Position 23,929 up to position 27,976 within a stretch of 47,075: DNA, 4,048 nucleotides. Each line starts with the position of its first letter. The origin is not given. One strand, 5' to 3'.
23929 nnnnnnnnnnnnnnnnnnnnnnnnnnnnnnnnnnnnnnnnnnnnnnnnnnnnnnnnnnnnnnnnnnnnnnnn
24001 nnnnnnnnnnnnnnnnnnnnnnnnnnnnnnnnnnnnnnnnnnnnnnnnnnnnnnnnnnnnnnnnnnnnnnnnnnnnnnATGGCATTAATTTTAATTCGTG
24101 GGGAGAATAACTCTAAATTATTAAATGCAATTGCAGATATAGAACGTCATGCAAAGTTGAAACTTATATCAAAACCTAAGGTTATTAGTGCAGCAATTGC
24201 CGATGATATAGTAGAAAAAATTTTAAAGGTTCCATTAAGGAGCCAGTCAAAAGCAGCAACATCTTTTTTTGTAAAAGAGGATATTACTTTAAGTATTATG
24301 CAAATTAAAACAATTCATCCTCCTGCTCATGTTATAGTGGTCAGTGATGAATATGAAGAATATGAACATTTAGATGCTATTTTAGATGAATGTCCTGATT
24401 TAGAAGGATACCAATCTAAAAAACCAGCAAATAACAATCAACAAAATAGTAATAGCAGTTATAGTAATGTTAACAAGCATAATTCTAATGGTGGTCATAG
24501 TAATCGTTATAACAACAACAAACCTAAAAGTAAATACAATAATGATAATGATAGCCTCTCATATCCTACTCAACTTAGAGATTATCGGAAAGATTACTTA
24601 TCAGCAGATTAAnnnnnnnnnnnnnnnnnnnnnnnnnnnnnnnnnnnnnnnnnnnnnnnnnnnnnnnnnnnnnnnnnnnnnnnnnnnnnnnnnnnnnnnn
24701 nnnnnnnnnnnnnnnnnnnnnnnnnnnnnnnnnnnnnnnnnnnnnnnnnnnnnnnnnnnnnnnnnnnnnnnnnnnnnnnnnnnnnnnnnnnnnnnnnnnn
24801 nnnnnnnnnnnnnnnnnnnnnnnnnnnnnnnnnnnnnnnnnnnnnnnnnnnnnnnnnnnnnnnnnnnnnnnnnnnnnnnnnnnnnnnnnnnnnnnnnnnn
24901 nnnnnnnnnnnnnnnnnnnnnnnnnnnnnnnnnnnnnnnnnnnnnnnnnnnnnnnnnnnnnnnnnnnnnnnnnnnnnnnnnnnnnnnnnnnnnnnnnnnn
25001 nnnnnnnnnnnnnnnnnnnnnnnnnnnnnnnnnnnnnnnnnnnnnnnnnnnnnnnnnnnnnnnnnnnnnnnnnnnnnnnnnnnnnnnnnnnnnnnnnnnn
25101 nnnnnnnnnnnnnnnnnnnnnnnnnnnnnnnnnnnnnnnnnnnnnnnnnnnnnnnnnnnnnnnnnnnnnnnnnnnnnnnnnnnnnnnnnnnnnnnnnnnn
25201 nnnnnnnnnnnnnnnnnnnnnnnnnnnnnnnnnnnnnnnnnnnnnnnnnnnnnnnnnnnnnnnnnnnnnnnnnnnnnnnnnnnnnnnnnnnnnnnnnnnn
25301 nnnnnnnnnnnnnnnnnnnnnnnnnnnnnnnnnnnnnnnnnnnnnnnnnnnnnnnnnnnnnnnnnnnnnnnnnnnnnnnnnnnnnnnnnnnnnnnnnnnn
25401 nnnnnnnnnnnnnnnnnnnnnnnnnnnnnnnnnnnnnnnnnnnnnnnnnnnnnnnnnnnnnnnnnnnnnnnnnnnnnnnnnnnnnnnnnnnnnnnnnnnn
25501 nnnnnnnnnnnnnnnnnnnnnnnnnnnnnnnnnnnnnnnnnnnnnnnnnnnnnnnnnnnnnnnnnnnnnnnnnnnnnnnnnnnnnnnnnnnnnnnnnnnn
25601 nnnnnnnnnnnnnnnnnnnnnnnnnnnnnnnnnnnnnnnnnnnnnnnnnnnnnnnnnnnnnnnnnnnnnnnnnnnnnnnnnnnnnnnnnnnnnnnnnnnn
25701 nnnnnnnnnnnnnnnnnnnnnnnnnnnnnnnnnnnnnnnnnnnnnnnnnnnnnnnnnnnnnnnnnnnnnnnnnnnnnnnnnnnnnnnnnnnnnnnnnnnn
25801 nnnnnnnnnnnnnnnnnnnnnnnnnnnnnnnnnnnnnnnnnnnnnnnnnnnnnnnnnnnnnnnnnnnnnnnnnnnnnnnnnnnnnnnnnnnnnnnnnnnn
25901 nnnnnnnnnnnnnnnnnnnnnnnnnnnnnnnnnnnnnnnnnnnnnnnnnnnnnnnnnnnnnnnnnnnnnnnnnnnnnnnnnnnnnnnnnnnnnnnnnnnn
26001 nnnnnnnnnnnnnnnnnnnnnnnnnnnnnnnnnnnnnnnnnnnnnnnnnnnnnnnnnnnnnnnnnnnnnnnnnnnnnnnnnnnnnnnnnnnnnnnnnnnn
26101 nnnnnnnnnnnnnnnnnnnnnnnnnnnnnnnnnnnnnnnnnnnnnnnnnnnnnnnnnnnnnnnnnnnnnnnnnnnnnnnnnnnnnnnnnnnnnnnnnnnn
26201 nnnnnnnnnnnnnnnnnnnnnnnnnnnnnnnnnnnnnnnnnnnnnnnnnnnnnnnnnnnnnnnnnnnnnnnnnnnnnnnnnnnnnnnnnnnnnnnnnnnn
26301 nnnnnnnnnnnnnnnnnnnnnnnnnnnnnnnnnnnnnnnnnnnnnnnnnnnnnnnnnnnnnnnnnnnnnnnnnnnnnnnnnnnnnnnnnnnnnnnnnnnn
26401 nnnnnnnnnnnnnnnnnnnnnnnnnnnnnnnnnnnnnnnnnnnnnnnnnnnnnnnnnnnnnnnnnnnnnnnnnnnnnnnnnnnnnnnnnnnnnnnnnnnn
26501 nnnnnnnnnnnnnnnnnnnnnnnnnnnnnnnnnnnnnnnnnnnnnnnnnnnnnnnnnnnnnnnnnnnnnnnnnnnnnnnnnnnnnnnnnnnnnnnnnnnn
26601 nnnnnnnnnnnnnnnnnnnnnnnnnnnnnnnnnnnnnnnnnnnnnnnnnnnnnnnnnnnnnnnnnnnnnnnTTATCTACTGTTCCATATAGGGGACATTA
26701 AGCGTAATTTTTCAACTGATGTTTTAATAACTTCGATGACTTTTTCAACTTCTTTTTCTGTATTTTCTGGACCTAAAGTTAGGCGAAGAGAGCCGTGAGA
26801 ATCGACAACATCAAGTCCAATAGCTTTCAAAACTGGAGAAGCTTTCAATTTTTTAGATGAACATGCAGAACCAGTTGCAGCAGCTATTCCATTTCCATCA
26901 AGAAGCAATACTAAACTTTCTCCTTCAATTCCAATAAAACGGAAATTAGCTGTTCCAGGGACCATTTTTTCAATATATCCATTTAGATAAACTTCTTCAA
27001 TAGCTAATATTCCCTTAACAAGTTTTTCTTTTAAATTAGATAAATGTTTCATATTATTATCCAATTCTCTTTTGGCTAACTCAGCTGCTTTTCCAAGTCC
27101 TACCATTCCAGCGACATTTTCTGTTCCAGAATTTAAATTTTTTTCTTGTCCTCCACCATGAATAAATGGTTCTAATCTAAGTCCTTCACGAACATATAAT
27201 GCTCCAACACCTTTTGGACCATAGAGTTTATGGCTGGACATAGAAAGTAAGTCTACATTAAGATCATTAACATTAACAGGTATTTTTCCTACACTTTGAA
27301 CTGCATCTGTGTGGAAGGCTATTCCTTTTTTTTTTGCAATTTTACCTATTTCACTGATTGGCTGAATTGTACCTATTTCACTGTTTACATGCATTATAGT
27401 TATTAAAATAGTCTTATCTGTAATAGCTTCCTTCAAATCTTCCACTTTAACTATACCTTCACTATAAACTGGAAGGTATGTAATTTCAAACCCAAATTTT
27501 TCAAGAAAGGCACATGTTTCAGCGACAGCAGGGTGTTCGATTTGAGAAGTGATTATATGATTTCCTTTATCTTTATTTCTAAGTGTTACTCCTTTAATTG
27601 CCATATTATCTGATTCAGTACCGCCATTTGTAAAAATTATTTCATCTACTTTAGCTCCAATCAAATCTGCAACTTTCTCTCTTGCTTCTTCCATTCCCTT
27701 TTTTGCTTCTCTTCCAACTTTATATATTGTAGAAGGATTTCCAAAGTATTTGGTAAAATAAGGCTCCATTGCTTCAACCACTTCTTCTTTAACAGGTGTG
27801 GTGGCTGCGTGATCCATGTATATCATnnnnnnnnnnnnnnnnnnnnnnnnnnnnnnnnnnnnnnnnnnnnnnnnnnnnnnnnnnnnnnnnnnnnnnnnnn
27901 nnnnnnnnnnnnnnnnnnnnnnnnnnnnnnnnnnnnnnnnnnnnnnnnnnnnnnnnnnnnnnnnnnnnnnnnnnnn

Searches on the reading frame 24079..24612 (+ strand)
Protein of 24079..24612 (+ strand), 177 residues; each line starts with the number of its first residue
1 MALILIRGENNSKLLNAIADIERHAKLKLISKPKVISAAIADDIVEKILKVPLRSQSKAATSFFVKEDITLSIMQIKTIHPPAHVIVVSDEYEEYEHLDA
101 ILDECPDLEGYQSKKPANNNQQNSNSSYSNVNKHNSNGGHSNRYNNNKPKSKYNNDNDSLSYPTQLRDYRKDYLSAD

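Call 40: search_protein_families(library=pfam, proteins=[window:24079-24612:+])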
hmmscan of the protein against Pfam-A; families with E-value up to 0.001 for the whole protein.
window:24079-24612:+ (177 aa): 1 family
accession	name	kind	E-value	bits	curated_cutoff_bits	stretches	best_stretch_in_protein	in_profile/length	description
PF04009.17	DUF356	-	1.2e-36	125.6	29.9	1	3-107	1-105/106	Protein of unknown function (DUF356)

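Call 51: find_homologous_proteins(query=window:24079-24612:+, max_evalue=1e-40)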
Query window:24079-24612:+ (177 aa): 47 proteins with E <= 1e-40 among 566 candidates.
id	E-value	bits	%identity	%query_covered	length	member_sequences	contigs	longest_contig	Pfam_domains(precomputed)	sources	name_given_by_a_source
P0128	1.1e-105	368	98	100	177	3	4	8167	PF04009.19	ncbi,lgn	ncbi:MAG: DUF356 domain-containing protein [Methanobrevibacter sp. CfCl-M3]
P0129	3.6e-97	341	84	100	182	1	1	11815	PF04009.19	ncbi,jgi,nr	ncbi:MAG: DUF356 domain-containing protein [Methanobrevibacter sp.]|jgi:hypothetical protein|nr:DUF3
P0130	1.1e-79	284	78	100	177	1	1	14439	PF04009.19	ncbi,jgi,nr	ncbi:MAG: DUF356 domain-containing protein [Methanobrevibacter sp.]|jgi:hypothetical protein|nr:DUF3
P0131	2.2e-76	273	77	100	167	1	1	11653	PF04009.19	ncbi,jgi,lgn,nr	ncbi:MAG: DUF356 domain-containing protein [Methanobrevibacter sp.]|jgi:hypothetical protein|nr:DUF3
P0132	4.5e-74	266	66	99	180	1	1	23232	PF04009.19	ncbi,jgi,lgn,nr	ncbi:MAG: DUF356 domain-containing protein [Methanobrevibacter sp.]|jgi:hypothetical protein|nr:DUF3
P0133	2.6e-72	260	73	99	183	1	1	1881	PF04009.19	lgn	-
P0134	1.2e-70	255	77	99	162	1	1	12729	PF04009.19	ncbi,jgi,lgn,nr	ncbi:MAG: DUF356 domain-containing protein [Methanobrevibacter sp.]|jgi:hypothetical protein|nr:DUF3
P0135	3.3e-68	247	69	99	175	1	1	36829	PF04009.19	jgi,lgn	jgi:hypothetical protein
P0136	1.0e-66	242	65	99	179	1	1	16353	PF04009.19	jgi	jgi:hypothetical protein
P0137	1.8e-66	241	65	99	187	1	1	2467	PF04009.19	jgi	jgi:hypothetical protein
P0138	1.9e-59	218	63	99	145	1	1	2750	PF04009.19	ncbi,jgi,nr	ncbi:MAG: DUF356 domain-containing protein [Methanobrevibacter sp.]|jgi:hypothetical protein|nr:DUF3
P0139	3.4e-47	178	69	75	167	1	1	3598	PF04009.19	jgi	jgi:hypothetical protein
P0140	1.2e-44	170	75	63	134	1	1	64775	PF04009.19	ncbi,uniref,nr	ncbi:DUF356 domain-containing protein [Methanobrevibacter filiformis]|uniref:DUF356 domain-containin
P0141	1.2e-43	167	71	65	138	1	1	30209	PF04009.19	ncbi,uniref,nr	ncbi:hypothetical protein MBCUT_09800 [Methanobrevibacter cuticularis]|uniref:DUF356 domain-containi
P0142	1.2e-43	167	71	65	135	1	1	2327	PF04009.19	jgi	jgi:uncharacterized protein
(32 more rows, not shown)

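Call 52: find_encoding_contigs(protein=P0128, flank=10000, max_places=6)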
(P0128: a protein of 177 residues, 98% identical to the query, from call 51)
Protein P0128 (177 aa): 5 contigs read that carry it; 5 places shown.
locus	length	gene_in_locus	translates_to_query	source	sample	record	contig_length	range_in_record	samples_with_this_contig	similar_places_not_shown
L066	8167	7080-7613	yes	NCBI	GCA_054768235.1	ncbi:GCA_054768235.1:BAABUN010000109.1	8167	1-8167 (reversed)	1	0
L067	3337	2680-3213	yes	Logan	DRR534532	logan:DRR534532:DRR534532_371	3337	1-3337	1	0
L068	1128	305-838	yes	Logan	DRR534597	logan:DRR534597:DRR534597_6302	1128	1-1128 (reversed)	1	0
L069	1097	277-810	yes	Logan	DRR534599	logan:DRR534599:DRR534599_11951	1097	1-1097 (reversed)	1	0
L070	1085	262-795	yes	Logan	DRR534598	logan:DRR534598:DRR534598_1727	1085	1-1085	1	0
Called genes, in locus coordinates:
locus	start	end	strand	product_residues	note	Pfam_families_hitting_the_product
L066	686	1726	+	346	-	PF01154:HMG_CoA_synt_N (weak), PF08540:HMG_CoA_synt_C (faint), PF08541:ACP_syn_III_C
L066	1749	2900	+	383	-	PF00108:Thiolase_N, PF02803:Thiolase_C, PF22691:Thiolase_C_1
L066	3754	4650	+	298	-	PF13793:Pribosyltran_N, PF00156:Pribosyltran, PF14572:Pribosyl_synth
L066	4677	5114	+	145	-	-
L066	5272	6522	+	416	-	-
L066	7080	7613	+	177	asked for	PF04009:DUF356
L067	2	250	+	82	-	?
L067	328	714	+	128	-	-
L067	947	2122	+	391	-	-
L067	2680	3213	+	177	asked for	PF04009:DUF356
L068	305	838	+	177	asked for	PF04009:DUF356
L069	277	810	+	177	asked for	PF04009:DUF356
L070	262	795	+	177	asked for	PF04009:DUF356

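Call 53: find_encoding_contigs(protein=P0129, flank=10000, max_places=3)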
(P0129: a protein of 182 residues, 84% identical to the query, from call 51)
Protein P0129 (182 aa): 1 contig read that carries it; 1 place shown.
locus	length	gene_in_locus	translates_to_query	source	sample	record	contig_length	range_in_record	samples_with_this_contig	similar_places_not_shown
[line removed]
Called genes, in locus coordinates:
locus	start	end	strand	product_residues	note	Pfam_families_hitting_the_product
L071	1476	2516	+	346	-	PF01154:HMG_CoA_synt_N (weak), PF08540:HMG_CoA_synt_C (faint), PF08541:ACP_syn_III_C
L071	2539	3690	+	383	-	PF00108:Thiolase_N, PF02803:Thiolase_C, PF22691:Thiolase_C_1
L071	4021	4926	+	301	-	PF13793:Pribosyltran_N, PF00156:Pribosyltran, PF14572:Pribosyl_synth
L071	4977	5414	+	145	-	-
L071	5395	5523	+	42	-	-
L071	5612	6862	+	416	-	-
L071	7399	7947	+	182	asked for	PF04009:DUF356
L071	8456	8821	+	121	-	PF01155:HypA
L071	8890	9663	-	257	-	PF03372:Exo_endo_phos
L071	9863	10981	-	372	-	PF01555:N6_N4_Mtase, PF11599:AviRa (faint), PF02926:THUMP, PF01170:UPF0020, PF13847:Methyltransf_31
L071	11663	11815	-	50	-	?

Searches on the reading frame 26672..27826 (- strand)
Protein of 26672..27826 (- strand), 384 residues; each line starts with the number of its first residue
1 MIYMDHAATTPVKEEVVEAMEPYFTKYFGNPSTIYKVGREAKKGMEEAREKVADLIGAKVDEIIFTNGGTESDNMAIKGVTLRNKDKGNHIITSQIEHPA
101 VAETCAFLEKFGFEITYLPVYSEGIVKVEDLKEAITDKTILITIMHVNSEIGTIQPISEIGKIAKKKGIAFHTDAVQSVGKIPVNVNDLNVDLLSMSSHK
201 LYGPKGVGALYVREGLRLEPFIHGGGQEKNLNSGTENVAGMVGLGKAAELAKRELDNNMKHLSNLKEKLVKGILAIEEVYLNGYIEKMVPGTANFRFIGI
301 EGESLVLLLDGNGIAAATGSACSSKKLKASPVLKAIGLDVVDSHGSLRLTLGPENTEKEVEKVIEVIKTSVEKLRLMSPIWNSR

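Call 40: search_protein_families(library=pfam, proteins=[window:26672-27826:-])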
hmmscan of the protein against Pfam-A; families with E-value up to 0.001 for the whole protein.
window:26672-27826:- (384 aa): 3 families
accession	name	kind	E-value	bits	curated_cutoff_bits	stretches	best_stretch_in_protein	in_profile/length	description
PF00266.25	Aminotran_5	-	4.4e-95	319.2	21.5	1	2-363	1-371/371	Aminotransferase class-V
PF01041.23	DegT_DnrJ_EryC1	-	2e-07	31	19.8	1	50-180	31-151/360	DegT/DnrJ/EryC1/StrS aminotransferase family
PF01212.27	Beta_elim_lyase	-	1.5e-06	28.2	27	1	45-175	34-169/288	Beta-eliminating lyase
